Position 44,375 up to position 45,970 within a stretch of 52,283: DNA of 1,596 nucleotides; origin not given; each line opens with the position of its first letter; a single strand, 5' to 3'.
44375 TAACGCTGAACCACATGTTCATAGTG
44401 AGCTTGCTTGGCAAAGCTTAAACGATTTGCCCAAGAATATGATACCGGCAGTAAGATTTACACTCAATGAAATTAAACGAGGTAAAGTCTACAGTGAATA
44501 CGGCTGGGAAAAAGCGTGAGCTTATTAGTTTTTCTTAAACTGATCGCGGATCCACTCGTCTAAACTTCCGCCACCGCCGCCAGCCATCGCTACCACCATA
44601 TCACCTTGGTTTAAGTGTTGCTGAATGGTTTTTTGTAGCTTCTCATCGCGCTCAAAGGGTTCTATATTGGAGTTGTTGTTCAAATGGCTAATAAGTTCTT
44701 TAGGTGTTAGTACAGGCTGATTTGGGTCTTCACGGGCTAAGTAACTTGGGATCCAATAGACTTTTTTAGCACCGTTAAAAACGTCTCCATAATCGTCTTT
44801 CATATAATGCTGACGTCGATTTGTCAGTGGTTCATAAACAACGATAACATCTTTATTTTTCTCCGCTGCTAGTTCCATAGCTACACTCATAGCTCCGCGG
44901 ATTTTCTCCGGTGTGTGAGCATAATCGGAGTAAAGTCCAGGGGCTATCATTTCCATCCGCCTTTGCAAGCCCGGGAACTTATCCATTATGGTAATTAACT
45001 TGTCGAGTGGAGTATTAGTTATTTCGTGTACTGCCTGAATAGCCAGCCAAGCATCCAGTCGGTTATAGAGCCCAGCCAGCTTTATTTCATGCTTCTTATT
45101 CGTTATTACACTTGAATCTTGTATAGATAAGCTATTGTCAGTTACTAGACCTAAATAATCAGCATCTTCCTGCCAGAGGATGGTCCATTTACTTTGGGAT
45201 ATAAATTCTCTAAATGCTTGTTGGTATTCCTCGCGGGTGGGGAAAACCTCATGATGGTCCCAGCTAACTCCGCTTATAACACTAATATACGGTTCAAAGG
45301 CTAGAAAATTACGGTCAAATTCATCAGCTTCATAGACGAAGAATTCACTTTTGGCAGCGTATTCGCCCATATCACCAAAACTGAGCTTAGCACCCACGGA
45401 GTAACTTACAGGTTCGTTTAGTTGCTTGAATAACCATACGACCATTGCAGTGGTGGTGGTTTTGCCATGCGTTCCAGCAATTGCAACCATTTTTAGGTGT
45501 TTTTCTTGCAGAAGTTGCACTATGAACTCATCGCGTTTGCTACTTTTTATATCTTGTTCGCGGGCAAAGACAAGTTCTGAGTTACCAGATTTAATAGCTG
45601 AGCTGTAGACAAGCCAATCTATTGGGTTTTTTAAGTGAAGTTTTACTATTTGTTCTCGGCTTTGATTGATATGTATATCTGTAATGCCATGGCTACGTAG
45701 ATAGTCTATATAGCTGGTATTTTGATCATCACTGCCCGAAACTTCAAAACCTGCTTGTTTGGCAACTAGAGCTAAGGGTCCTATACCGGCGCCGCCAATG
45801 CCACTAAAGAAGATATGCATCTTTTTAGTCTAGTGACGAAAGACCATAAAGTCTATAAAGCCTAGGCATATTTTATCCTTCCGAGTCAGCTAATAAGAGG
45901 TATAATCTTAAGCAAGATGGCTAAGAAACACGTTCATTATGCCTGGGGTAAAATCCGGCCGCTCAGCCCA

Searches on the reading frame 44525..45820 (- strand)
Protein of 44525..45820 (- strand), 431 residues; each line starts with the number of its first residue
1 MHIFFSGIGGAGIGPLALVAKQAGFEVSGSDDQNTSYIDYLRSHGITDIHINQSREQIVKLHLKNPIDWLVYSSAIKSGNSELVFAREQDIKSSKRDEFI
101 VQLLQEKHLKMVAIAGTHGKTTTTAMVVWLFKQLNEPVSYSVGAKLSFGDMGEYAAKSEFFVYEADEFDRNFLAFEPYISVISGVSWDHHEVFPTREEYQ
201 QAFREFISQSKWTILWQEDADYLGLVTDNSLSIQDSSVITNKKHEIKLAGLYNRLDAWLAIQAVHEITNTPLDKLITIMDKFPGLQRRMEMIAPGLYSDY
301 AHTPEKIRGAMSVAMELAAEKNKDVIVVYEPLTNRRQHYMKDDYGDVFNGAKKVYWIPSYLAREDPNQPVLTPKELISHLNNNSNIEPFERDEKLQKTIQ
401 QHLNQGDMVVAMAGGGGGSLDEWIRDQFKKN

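Call 48: search_protein_families(library=pfam, proteins=[window:44525-45820:-], max_evalue=0.00001)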
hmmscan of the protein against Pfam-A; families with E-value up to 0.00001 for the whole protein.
window:44525-45820:- (431 aa): 3 families
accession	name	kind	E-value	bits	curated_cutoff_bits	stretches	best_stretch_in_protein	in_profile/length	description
PF01225.30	Mur_ligase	-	5.5e-14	52.7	21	1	2-107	1-94/95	Mur ligase family, catalytic domain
PF08245.18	Mur_ligase_M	-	9.4e-11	42.5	24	1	114-220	1-126/200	Mur ligase middle domain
PF02875.26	Mur_ligase_C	-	3.7e-09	37.9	28.4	1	287-413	1-125/127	Mur ligase, glutamate ligase domain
